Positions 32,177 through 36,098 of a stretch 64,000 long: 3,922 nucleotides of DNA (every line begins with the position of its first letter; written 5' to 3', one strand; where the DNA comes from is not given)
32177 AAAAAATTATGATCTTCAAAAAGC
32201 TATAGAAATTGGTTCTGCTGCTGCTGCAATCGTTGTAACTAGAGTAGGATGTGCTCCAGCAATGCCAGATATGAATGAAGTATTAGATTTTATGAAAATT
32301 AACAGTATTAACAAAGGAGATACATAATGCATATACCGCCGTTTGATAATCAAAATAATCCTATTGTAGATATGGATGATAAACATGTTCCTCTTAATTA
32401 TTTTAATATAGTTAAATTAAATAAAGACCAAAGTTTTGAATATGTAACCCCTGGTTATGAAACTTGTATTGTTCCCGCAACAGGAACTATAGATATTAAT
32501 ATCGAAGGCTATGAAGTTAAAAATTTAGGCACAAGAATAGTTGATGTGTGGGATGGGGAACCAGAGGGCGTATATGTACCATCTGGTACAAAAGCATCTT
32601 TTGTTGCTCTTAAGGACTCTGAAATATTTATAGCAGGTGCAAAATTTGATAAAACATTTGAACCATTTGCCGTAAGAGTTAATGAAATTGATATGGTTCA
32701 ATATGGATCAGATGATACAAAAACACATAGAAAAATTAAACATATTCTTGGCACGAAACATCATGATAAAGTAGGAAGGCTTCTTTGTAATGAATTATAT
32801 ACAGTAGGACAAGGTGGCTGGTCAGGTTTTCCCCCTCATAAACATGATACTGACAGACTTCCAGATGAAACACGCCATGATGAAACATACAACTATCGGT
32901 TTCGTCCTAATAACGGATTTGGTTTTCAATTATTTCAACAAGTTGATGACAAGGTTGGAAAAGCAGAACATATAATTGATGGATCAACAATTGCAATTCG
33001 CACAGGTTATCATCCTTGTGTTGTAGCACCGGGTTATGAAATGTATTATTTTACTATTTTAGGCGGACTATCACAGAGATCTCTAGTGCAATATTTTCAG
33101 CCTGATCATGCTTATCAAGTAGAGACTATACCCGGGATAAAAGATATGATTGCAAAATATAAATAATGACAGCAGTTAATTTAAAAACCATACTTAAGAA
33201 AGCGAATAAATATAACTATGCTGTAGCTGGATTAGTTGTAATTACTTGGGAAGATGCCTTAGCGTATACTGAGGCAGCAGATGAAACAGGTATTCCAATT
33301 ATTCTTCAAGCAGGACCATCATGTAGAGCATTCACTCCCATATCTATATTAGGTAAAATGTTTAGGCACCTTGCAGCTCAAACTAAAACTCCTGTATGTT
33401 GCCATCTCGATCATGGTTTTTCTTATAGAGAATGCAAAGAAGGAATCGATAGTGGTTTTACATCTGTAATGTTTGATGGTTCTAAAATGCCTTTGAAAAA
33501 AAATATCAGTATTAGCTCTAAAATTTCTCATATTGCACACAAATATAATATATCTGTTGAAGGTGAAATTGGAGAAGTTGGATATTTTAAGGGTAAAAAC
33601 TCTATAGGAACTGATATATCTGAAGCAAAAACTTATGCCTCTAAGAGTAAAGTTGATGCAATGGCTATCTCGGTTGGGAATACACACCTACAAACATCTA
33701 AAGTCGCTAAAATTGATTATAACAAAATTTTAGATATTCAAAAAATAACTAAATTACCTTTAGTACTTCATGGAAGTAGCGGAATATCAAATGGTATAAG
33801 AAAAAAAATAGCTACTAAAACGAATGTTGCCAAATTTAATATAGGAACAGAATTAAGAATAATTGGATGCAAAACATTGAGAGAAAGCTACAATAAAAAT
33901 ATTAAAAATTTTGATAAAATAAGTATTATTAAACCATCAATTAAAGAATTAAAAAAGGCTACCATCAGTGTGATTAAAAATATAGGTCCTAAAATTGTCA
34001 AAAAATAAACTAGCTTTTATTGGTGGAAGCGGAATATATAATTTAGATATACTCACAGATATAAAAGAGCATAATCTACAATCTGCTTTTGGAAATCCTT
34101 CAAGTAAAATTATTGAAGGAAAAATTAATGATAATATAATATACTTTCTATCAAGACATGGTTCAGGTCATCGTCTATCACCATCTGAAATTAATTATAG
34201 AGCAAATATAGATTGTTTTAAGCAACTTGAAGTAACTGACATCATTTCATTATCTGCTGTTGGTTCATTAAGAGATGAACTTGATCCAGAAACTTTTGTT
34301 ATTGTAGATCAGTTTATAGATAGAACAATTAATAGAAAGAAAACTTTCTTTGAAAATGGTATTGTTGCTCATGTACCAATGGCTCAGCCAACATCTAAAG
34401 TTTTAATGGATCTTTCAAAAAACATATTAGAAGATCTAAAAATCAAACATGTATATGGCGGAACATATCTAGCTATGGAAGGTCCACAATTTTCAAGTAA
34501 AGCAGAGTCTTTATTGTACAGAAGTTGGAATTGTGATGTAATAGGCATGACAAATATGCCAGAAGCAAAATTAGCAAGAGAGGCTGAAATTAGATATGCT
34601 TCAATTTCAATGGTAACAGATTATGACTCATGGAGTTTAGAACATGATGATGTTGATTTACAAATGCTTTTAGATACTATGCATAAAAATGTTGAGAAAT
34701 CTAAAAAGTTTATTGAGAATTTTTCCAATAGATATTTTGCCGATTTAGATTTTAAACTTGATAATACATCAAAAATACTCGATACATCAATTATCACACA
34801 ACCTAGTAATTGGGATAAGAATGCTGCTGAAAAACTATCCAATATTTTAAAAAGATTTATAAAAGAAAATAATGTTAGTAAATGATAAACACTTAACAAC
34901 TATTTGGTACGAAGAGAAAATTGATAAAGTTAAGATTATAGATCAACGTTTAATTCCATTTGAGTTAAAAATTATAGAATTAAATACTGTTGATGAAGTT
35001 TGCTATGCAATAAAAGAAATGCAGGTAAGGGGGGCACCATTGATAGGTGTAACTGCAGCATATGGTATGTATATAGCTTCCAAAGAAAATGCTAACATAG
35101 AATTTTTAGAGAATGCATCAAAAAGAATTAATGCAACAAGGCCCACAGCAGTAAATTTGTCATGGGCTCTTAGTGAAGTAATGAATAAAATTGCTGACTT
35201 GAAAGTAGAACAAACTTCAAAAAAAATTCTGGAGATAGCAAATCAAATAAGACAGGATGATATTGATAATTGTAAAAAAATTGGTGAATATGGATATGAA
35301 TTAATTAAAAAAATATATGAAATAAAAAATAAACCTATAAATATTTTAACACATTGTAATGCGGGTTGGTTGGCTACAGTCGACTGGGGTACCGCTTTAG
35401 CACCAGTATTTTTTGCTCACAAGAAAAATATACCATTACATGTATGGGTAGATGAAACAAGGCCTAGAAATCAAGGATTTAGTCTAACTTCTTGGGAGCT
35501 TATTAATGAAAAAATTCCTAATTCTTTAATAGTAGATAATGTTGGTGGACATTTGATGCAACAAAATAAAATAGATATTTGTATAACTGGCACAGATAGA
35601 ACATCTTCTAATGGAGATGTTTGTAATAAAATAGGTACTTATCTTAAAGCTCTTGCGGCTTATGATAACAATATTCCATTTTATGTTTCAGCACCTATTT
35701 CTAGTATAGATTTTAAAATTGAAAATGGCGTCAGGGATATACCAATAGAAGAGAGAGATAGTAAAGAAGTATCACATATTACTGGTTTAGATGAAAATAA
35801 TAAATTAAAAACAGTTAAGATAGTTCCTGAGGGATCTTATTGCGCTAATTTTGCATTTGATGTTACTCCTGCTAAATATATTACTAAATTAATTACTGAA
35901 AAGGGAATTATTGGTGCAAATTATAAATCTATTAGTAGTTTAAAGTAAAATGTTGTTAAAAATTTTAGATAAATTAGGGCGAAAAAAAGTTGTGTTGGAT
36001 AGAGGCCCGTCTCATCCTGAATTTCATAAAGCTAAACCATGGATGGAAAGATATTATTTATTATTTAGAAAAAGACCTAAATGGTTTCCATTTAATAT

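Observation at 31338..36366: Translationally coupled six-gene operon joining iolC-iolB-class II aldolase to mtnP-mtnA and a His-rich unknown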

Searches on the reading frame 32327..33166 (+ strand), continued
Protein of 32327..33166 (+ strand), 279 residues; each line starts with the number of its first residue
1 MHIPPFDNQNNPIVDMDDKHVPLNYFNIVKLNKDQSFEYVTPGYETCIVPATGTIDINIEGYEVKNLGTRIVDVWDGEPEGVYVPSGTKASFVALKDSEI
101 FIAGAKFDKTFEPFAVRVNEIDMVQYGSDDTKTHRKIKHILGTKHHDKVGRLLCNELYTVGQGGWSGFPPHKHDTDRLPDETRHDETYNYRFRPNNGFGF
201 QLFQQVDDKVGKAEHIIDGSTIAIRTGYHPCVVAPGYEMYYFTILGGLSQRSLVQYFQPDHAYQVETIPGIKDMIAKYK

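Call 59: find_related_loci(query=A5, collection=metagenome_contigs, flank=6000)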
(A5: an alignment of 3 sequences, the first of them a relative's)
Query A5 (670 aa) in metagenome_contigs; peptide patterns used: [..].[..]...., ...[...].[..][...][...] (x = any residue, [..] = any of these).
600 stretches matched a pattern (row limit reached: there are more); 92 encode a relative of the query (tblastn E <= 1e-3); the best 80 are kept; 80 distinct loci.
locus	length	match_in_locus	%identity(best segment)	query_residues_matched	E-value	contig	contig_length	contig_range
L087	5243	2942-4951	96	1-670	0e+0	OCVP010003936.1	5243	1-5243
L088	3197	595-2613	71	1-670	0e+0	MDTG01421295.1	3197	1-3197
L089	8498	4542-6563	62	1-670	0e+0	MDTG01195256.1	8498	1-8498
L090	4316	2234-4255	63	1-670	0e+0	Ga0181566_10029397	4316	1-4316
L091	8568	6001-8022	62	1-670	0e+0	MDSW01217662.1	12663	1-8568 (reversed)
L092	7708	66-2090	61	1-670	0e+0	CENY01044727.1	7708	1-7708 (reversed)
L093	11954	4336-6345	61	1-670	0e+0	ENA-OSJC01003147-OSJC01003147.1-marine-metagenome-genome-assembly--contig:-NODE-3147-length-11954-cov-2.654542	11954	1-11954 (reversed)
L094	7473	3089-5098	60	1-670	0e+0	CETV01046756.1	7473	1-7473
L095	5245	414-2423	60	1-670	0e+0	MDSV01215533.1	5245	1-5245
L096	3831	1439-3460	61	1-670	0e+0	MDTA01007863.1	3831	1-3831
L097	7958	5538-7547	60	1-670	0e+0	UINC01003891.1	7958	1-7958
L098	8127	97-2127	61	1-670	0e+0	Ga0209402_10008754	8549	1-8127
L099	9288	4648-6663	63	1-670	0e+0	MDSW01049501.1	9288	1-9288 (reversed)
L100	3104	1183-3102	61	1-635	0e+0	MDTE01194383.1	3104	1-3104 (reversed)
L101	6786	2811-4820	58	1-670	0e+0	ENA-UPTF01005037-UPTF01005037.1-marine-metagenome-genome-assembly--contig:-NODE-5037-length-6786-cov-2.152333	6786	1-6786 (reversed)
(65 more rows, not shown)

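Call 69: search_solved_structures(query=window:32327-33163:+, max_evalue=0.00001)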
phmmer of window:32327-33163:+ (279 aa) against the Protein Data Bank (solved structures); distinct sequences matched with E-value up to 0.00001: 1.
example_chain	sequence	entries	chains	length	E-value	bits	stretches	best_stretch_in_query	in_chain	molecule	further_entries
2qjv_A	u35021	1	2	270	2.4e-17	66.4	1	26-251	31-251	Uncharacterized IolB-like protein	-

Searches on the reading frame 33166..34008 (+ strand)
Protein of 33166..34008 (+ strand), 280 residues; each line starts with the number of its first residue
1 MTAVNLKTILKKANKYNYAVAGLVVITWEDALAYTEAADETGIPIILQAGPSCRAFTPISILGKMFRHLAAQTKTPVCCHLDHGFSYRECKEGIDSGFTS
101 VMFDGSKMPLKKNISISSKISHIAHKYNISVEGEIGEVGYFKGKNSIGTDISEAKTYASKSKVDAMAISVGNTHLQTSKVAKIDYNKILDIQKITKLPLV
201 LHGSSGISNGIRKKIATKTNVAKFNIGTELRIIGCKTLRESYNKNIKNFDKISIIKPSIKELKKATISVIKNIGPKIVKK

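Call 3: search_protein_families(library=pfam, proteins=[window:33166-34008:+])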
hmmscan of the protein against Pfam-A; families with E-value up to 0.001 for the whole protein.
window:33166-34008:+ (280 aa): 1 family
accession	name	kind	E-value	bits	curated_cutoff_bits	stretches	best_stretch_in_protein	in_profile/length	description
PF01116.26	F_bP_aldolase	-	1.2e-67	228.8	25.5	1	4-274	1-273/277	Fructose-bisphosphate aldolase class-II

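Call 4: search_protein_families(library=ncbifam, proteins=[window:33166-34008:+])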
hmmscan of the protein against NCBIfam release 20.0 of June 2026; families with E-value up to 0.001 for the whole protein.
window:33166-34008:+ (280 aa): 20 families
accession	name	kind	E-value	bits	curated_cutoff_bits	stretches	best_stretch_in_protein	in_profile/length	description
TIGR01859.1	fruc_bis_ald_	equivalog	1.9e-60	205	343.05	1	4-274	2-277/282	class II fructose-1,6-bisphosphate aldolase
NF009497.0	PRK12857.1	equivalog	9.1e-56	189.1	423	1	1-265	1-270/284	class II fructose-1,6-bisphosphate aldolase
TIGR00167.1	cbbA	subfamily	8.2e-55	186.2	215.6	1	1-274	1-285/290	ketose-bisphosphate aldolase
NF005288.0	PRK06806.1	equivalog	4.4e-52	177.1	396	1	1-230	1-233/281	class II fructose-bisphosphate aldolase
NF009374.0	PRK12737.1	subfamily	2.1e-50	171.3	383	1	3-273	3-278/284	tagatose-bisphosphate aldolase subunit GatY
NF006626.0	PRK09195.1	subfamily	4.1e-49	167.2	384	1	1-274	1-279/284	tagatose-bisphosphate aldolase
NF005943.0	PRK07998.1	equivalog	1.1e-45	156.3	364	1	1-273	1-275/283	class II aldolase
TIGR01858.1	tag_bisphos_ald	equivalog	3.4e-42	144.5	443.55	1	6-274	4-277/282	tagatose bisphosphate family class II aldolase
NF006376.0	PRK08610.1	equivalog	6.6e-42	144.2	527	1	1-274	1-280/286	class II fructose-bisphosphate aldolase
NF005823.0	PRK07709.1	equivalog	3e-41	142.1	545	1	1-274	1-280/285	class II fructose-bisphosphate aldolase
NF006042.0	PRK08185.1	subfamily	3.9e-41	141.2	405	1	4-264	3-269/287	hypothetical protein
NF005284.0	PRK06801.1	equivalog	7.7e-41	140.3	406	1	1-260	1-266/286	ketose 1,6-bisphosphate aldolase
NF005481.0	PRK07084.1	equivalog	9.9e-37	126.8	511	1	3-214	12-238/324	class II fructose-bisphosphate aldolase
NF004493.0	PRK05835.1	equivalog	5.5e-36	124.4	558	1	7-214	6-222/307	class II fructose-bisphosphate aldolase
TIGR01521.1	FruBisAldo_II_B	equivalog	7.1e-34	117.4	496.35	1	4-208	2-236/347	class II fructose-bisphosphate aldolase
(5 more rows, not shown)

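Call 68: search_solved_structures(query=window:33166-34005:+, max_evalue=1e-20, show_alignments=1)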
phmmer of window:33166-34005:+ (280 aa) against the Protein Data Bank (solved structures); distinct sequences matched with E-value up to 1e-20: 18.
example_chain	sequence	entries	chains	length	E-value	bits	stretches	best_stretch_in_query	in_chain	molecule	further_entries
4to8_A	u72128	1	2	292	3.3e-37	131.5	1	2-274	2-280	Fructose-1,6-bisphosphate aldolase, class II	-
7ncc_A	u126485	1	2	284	6.3e-37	130.6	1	2-266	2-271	Putative class II fructose-1,6-bisphosphate aldolase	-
3q94_A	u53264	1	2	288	1e-36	129.9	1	2-274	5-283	Fructose-bisphosphate aldolase, class II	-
8q58_A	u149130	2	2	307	5.2e-36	127.6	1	4-238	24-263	Ketose-bisphosphate aldolase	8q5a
8q57_A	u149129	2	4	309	7.8e-36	127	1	3-232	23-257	Tagatose-1,6-bisphosphate aldolase kbaY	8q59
7nc7_A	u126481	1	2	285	1e-34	123.3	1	3-274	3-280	Fructose-bisphosphate aldolase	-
5ucs_A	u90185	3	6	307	4.8e-33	117.9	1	8-214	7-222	Fructose-bisphosphate aldolase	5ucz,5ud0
3c4u_A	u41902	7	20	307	6.8e-33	117.4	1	8-214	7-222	Fructose-bisphosphate aldolase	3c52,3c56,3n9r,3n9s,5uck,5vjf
5ucn_A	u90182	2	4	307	8e-33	117.1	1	8-214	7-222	Fructose-bisphosphate aldolase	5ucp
5ud1_A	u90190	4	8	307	5.2e-32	114.5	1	8-215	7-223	Fructose-bisphosphate aldolase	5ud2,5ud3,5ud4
1rv8_A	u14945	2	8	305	1.5e-29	106.4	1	8-209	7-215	fructose-1,6-bisphosphate aldolase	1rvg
1gvf_A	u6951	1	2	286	3e-29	105.4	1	2-256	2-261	TAGATOSE-BISPHOSPHATE ALDOLASE AGAY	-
2fjk_A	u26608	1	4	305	4.9e-29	104.7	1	8-211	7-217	Fructose-bisphosphate aldolase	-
2isv_A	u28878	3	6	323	2.8e-27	99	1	5-215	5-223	Putative fructose-1,6-bisphosphate aldolase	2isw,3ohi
3gak_A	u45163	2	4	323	3.8e-27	98.5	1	5-215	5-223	Fructose-bisphosphate aldolase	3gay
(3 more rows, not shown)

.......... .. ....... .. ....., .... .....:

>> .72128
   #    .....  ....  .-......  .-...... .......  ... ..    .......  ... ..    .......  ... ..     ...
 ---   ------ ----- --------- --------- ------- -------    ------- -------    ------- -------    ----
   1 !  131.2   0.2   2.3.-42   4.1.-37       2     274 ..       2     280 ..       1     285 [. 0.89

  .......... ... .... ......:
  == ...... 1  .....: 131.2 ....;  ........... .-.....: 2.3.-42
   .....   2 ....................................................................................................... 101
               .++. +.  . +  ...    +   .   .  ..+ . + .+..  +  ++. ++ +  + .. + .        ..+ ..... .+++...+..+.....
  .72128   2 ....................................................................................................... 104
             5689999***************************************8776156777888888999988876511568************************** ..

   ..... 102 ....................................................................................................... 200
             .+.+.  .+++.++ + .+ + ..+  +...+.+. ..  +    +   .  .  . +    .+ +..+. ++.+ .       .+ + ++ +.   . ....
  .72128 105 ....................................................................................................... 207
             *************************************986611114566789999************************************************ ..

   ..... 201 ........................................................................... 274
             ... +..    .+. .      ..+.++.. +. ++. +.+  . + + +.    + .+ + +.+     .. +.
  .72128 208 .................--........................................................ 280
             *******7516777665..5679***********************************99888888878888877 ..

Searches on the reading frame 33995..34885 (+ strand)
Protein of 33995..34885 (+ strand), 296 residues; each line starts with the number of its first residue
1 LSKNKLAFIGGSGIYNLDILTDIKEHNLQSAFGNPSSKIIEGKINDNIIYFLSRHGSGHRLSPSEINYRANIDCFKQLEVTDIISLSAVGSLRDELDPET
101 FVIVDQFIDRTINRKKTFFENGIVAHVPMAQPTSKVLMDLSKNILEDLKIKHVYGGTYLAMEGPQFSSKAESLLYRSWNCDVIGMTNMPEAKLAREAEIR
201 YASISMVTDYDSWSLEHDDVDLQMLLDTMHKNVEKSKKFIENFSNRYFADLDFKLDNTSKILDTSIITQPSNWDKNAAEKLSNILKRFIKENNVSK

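Call 3: search_protein_families(library=pfam, proteins=[window:33995-34885:+])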
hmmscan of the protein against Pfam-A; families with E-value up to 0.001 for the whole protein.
window:33995-34885:+ (296 aa): 1 family
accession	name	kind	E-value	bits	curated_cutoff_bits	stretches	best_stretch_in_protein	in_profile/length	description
PF01048.26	PNP_UDP_1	-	2e-37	129.3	25.1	1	5-243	1-231/233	Phosphorylase superfamily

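Call 4: search_protein_families(library=ncbifam, proteins=[window:33995-34885:+])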
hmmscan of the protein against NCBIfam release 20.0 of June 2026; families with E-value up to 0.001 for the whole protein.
window:33995-34885:+ (296 aa): 11 families
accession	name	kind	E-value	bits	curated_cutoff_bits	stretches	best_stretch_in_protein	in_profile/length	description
NF006492.0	PRK08931.1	equivalog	2.3e-114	381.7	437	1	2-290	2-290/291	S-methyl-5'-thioadenosine phosphorylase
NF005657.0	PRK07432.1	equivalog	5.8e-92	307.9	453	1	1-289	1-290/291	S-methyl-5'-thioadenosine phosphorylase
TIGR01694.1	MTAP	equivalog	5.1e-80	268.3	274.85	1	6-242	2-236/240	S-methyl-5'-thioadenosine phosphorylase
NF006334.0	PRK08564.1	equivalog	1.3e-75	254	382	1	3-246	7-249/267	S-methyl-5'-thioadenosine phosphorylase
NF005876.0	PRK07823.1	equivalog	3.3e-60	203.5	306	1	3-242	5-240/267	S-methyl-5'-thioadenosine phosphorylase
NF006599.0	PRK09136.1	equivalog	1.2e-59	201.5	223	1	6-244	4-244/247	S-methyl-5'-thioinosine phosphorylase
NF006054.0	PRK08202.1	equivalog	1.1e-18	67.7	218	1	69-244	96-271/274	purine-nucleoside phosphorylase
TIGR01697.1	PNPH-PUNA-XAPA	subfamily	6e-18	65.1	197.1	1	36-242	40-244/247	inosine/guanosine/xanthosine phosphorylase family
TIGR01700.1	PNPH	equivalog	3.2e-16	59.5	293.35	1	36-241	40-245/249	purine nucleoside phosphorylase I, inosine and guanosine-specific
TIGR01698.1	PUNP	equivalog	1.6e-10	40.8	302.6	1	37-210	41-211/245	purine-nucleoside phosphorylase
TIGR01699.1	XAPA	equivalog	1.2e-05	25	370.9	1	56-210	58-214/248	xanthosine phosphorylase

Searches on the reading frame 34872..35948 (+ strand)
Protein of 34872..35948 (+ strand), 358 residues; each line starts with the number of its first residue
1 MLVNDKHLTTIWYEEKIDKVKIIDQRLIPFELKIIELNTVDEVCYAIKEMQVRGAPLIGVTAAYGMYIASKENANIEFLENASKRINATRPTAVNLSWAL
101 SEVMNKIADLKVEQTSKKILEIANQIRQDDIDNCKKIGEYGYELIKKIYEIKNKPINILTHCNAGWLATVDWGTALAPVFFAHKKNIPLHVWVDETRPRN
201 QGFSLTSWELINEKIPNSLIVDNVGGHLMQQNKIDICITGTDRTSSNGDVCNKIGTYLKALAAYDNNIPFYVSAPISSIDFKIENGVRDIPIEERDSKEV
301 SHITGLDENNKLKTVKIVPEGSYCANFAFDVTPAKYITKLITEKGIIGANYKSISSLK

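Call 3: search_protein_families(library=pfam, proteins=[window:34872-35948:+])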
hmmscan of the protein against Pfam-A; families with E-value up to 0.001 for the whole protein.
window:34872-35948:+ (358 aa): 1 family
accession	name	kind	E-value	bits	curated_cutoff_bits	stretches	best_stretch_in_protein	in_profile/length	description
PF01008.23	IF-2B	-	9.8e-66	222.3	22.4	1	51-347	1-278/280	Initiation factor 2 subunit family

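Call 4: search_protein_families(library=ncbifam, proteins=[window:34872-35948:+])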
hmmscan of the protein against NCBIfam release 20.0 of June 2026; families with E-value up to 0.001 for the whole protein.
window:34872-35948:+ (358 aa): 8 families
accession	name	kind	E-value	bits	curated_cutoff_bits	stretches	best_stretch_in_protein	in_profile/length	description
NF004326.0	PRK05720.1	subfamily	7.8e-132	439.4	271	1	3-352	6-345/358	s-methyl-5-thioribose-1-phosphate isomerase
TIGR00512.1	salvage_mtnA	equivalog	1.5e-123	412.1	279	1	10-347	2-333/335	S-methyl-5-thioribose-1-phosphate isomerase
TIGR00524.1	eIF-2B_rel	subfamily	1.4e-96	323.2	185.85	1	38-347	2-301/303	S-methyl-5-thioribose-1-phosphate isomerase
NF004700.0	PRK06036.1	equivalog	2.1e-87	293.3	528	1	10-351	3-332/339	S-methyl-5-thioribose-1-phosphate isomerase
NF004436.0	PRK05772.1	equivalog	2.5e-79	267.2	521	1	9-350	18-352/363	S-methyl-5-thioribose-1-phosphate isomerase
TIGR00511.1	ribulose_e2b2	equivalog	1.4e-44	152.6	314.1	1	40-348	2-287/301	ribose 1,5-bisphosphate isomerase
NF006210.0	PRK08335.1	equivalog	1.1e-20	74.1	339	1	40-347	6-269/275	translation initiation factor IF-2B subunit alpha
NF004994.0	PRK06372.1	equivalog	3.9e-09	36.3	249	1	162-349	85-248/253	translation initiation factor IF-2B subunit delta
